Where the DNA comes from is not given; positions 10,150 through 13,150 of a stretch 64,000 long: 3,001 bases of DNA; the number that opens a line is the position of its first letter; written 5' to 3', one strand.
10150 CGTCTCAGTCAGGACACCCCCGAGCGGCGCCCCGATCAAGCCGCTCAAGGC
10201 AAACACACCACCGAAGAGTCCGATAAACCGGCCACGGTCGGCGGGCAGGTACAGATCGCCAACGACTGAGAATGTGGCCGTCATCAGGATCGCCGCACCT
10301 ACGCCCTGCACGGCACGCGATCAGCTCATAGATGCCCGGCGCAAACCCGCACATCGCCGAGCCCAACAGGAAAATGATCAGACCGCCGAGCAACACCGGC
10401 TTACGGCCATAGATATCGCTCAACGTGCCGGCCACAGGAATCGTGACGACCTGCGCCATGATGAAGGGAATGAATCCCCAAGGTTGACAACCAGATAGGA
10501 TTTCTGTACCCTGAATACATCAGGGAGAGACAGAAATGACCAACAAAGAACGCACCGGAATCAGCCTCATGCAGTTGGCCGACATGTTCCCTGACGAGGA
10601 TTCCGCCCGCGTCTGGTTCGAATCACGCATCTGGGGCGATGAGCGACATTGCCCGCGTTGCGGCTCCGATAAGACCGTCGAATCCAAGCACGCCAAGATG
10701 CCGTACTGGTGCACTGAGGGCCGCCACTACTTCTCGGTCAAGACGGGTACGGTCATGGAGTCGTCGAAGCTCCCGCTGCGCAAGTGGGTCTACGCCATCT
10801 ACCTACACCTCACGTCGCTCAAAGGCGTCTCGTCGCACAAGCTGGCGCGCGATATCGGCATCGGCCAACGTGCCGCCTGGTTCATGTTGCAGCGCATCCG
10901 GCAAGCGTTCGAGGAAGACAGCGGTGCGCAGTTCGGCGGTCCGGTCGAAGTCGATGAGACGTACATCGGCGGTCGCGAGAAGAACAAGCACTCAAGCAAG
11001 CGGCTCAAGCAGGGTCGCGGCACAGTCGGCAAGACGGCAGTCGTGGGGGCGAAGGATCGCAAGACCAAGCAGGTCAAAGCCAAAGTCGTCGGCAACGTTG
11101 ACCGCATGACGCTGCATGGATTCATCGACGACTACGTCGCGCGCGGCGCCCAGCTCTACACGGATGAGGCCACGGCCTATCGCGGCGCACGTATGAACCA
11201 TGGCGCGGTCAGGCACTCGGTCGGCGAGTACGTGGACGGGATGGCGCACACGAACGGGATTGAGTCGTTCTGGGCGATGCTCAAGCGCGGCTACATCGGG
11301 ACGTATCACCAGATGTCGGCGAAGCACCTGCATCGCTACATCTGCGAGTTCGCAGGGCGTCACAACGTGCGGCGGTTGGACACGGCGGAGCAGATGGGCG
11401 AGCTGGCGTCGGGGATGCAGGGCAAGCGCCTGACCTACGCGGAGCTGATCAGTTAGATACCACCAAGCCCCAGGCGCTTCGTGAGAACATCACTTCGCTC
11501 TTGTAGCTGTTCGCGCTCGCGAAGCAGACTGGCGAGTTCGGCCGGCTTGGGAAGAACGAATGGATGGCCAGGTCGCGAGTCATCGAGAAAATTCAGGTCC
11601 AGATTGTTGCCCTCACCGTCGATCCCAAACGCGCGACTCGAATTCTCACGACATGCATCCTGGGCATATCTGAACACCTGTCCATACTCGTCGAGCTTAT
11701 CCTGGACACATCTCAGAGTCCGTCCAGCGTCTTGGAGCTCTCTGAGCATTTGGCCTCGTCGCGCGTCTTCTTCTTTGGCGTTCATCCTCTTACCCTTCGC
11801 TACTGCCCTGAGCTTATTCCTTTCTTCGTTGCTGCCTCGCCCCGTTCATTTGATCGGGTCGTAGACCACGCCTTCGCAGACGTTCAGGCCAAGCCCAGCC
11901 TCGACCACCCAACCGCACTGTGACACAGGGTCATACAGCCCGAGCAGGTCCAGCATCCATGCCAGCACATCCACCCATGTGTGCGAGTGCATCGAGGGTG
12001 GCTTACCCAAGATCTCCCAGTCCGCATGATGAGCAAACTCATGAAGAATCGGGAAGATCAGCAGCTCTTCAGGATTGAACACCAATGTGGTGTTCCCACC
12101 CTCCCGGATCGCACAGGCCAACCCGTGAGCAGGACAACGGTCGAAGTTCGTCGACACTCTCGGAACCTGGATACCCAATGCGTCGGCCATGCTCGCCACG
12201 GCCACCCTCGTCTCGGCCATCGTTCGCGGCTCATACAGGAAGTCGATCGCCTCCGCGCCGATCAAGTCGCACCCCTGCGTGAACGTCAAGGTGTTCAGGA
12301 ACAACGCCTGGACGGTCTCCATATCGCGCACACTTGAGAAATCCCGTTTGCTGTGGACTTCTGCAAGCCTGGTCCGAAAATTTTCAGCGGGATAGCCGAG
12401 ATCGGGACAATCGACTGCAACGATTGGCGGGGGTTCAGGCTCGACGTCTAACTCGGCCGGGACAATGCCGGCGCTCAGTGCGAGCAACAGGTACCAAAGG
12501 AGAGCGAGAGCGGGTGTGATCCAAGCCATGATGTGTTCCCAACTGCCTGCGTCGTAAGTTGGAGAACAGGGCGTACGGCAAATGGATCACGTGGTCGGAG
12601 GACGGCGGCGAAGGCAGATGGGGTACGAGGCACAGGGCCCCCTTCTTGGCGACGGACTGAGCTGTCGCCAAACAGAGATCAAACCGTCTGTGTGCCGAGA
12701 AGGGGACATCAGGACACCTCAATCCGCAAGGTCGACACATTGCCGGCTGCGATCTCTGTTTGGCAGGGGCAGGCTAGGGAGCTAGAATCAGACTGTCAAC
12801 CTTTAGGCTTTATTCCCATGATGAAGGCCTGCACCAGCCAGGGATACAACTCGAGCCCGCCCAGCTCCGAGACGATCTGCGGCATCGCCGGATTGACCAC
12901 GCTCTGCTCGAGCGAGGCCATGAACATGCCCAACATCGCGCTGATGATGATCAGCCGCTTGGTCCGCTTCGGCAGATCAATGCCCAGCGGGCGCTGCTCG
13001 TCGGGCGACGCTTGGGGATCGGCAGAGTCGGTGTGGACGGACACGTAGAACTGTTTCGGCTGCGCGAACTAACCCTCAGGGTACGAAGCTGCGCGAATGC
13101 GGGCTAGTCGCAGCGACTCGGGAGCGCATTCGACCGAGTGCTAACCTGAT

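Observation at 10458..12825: Precisely bounded IS1595-family element carrying passenger genes, inserted into an MFS transporter gene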

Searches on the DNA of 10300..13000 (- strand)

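Call 46: search_rna_families(source=window, start=10300, end=13000, threshold=evalue, max_evalue=1)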
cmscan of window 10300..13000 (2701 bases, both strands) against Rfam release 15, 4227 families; matches with E-value up to 1: 2.
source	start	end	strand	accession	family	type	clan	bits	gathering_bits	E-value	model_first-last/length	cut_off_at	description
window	12640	12706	+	RF02025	mir-3017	Gene; miRNA;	-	25.3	51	0.074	1-70/70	no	mir-3017 microRNA precursor family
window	11877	11963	-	RF03023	rpfG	Gene; sRNA;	-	18.1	75.9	0.91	1-85/85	no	rpfG RNA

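Call 99: build_rna_model(alignment_id=A7)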
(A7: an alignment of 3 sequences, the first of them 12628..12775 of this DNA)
Model R1 built from alignment A7 (3 sequences, 159 columns); structure: RNAalifold consensus.
model positions 155; base pairs 41; branch points 1; effective number of sequences 1.53; information 0.59 bits per position. Calibrated on 0.2 Mb of random sequence (short: E-values are rough).
structure used (alignment columns):
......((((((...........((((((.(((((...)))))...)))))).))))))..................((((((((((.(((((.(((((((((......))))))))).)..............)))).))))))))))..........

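Call 100: search_with_rna_model(model_id=R1, sources=[window, L001, L002, L007, L008, L009, L010, L011, L012, L013, L014, L015, L018, L019, L020, L021, L022, L023, L024, L025, L026, L027, L028, L029, L030, L031, L032, L033, L034, L035, L036, L037, L038, L039, L040, L041, L042, L043, L044, L045, L046, L047, L048, L049, L050, L051, L052, L053, L054, L055, L056, L057, L058, L059, L060, L061, L062, L063, L064, L065, L066, L067, L068, L069, L070, L071, L072, L073, L074, L075, L076, L077, L078, L079, L080, L081, L082, L083, L084, L085, L086, L089, L090, L093, L094, L095], max_evalue=1, make_alignment=true)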
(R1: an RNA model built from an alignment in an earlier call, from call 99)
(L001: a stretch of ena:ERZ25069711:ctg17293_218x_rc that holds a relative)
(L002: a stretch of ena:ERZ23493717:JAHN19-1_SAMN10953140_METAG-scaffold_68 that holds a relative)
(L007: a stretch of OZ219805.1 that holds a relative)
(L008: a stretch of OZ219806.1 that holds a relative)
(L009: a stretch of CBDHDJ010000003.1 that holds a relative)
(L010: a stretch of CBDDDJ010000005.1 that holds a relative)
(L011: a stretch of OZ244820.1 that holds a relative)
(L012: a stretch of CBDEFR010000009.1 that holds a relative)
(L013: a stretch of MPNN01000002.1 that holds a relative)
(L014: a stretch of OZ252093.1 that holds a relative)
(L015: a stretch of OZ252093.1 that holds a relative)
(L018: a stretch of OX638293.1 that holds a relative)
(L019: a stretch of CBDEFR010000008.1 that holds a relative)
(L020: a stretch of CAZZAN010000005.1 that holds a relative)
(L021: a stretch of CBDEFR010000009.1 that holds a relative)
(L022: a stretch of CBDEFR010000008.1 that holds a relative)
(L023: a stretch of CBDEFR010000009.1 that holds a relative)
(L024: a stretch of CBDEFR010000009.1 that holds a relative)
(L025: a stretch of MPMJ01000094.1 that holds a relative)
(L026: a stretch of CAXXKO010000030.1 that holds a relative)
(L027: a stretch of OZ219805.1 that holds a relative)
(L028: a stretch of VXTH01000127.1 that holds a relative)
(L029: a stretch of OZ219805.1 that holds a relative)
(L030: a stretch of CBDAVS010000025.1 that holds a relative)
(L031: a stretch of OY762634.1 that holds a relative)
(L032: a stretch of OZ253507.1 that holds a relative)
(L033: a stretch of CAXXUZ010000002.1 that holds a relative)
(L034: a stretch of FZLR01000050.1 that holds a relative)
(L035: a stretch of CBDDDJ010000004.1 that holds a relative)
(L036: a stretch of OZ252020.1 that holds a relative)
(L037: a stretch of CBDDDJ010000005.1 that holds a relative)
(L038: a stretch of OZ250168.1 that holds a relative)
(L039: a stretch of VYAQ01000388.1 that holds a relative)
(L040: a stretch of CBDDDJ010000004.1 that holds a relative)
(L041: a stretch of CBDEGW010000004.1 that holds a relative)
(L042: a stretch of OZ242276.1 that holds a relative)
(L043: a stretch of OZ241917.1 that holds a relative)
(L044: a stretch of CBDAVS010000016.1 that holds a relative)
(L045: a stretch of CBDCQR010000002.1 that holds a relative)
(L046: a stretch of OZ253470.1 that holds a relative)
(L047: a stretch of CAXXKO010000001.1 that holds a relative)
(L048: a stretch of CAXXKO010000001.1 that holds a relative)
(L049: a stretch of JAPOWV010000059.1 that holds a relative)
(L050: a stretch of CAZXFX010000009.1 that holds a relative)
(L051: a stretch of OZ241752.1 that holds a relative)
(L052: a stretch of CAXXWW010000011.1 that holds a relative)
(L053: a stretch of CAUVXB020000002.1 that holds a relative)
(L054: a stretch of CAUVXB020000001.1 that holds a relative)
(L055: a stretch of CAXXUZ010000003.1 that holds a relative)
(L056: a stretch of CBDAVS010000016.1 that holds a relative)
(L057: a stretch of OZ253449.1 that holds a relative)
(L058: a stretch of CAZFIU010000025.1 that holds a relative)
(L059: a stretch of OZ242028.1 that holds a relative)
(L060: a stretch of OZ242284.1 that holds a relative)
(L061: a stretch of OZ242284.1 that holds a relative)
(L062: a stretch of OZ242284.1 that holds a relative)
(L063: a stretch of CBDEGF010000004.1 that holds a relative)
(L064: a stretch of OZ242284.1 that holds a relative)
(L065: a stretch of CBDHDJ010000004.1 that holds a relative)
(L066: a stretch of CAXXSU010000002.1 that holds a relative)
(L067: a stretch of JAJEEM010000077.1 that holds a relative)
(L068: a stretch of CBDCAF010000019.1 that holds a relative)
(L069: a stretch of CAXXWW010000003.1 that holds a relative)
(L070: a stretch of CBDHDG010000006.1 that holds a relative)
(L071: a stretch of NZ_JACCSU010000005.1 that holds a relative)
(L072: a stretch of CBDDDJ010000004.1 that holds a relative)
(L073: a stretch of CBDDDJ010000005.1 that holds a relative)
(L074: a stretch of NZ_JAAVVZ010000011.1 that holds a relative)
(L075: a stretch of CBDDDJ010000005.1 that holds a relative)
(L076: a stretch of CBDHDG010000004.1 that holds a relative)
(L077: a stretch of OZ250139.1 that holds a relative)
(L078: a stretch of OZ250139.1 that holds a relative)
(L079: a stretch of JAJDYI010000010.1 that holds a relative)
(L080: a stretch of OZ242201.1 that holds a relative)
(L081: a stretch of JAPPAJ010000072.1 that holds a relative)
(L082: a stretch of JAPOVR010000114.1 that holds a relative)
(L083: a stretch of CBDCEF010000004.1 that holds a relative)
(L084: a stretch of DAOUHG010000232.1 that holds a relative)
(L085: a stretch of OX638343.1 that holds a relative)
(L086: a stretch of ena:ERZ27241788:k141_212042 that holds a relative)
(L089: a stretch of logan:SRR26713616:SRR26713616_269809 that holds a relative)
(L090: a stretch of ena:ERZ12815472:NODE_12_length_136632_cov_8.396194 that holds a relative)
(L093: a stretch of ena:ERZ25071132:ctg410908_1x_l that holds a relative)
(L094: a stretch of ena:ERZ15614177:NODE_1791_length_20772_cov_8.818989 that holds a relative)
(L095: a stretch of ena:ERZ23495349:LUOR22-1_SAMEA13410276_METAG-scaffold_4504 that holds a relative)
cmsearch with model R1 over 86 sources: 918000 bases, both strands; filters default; matches with E-value up to 1: 6.
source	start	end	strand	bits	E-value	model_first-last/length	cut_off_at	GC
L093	3619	3773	-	164.8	2e-37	1-155/155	no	0.57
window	12631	12775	-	135.6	2.6e-30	1-155/155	no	0.6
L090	5243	5390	+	134.5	4.8e-30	1-155/155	no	0.62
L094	6281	6426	+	86.9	1.9e-18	1-155/155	no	0.64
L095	3380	3525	+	86.9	1.9e-18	1-155/155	no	0.64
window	12633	12707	+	15.8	0.39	73-148/155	no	0.61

Alignment A8: 6 matches aligned to the model, 189 columns, each read 5' to 3' on its own strand. Consensus structure (alignment columns), stored with it:
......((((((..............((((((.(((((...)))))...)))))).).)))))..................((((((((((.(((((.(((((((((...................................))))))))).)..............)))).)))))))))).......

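Call 102: search_with_rna_model(model_id=R1, sources=[window, L090, L093, L094], max_evalue=0.00001, make_alignment=true, show_alignments=4)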
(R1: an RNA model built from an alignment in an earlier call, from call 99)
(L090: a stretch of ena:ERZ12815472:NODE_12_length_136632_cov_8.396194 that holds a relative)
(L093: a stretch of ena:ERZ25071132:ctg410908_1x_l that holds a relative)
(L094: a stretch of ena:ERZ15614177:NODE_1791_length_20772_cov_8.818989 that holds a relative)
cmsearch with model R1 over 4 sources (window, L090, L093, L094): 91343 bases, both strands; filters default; matches with E-value up to 0.00001: 4.
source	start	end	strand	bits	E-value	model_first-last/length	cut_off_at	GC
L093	3619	3773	-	164.8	2e-38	1-155/155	no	0.57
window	12631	12775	-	135.6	2.6e-31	1-155/155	no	0.6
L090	5243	5390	+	134.5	4.8e-31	1-155/155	no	0.62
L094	6281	6426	+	86.9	1.9e-19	1-155/155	no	0.64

Alignment A9: 4 matches aligned to the model, 160 columns, each read 5' to 3' on its own strand. Consensus structure (alignment columns), stored with it:
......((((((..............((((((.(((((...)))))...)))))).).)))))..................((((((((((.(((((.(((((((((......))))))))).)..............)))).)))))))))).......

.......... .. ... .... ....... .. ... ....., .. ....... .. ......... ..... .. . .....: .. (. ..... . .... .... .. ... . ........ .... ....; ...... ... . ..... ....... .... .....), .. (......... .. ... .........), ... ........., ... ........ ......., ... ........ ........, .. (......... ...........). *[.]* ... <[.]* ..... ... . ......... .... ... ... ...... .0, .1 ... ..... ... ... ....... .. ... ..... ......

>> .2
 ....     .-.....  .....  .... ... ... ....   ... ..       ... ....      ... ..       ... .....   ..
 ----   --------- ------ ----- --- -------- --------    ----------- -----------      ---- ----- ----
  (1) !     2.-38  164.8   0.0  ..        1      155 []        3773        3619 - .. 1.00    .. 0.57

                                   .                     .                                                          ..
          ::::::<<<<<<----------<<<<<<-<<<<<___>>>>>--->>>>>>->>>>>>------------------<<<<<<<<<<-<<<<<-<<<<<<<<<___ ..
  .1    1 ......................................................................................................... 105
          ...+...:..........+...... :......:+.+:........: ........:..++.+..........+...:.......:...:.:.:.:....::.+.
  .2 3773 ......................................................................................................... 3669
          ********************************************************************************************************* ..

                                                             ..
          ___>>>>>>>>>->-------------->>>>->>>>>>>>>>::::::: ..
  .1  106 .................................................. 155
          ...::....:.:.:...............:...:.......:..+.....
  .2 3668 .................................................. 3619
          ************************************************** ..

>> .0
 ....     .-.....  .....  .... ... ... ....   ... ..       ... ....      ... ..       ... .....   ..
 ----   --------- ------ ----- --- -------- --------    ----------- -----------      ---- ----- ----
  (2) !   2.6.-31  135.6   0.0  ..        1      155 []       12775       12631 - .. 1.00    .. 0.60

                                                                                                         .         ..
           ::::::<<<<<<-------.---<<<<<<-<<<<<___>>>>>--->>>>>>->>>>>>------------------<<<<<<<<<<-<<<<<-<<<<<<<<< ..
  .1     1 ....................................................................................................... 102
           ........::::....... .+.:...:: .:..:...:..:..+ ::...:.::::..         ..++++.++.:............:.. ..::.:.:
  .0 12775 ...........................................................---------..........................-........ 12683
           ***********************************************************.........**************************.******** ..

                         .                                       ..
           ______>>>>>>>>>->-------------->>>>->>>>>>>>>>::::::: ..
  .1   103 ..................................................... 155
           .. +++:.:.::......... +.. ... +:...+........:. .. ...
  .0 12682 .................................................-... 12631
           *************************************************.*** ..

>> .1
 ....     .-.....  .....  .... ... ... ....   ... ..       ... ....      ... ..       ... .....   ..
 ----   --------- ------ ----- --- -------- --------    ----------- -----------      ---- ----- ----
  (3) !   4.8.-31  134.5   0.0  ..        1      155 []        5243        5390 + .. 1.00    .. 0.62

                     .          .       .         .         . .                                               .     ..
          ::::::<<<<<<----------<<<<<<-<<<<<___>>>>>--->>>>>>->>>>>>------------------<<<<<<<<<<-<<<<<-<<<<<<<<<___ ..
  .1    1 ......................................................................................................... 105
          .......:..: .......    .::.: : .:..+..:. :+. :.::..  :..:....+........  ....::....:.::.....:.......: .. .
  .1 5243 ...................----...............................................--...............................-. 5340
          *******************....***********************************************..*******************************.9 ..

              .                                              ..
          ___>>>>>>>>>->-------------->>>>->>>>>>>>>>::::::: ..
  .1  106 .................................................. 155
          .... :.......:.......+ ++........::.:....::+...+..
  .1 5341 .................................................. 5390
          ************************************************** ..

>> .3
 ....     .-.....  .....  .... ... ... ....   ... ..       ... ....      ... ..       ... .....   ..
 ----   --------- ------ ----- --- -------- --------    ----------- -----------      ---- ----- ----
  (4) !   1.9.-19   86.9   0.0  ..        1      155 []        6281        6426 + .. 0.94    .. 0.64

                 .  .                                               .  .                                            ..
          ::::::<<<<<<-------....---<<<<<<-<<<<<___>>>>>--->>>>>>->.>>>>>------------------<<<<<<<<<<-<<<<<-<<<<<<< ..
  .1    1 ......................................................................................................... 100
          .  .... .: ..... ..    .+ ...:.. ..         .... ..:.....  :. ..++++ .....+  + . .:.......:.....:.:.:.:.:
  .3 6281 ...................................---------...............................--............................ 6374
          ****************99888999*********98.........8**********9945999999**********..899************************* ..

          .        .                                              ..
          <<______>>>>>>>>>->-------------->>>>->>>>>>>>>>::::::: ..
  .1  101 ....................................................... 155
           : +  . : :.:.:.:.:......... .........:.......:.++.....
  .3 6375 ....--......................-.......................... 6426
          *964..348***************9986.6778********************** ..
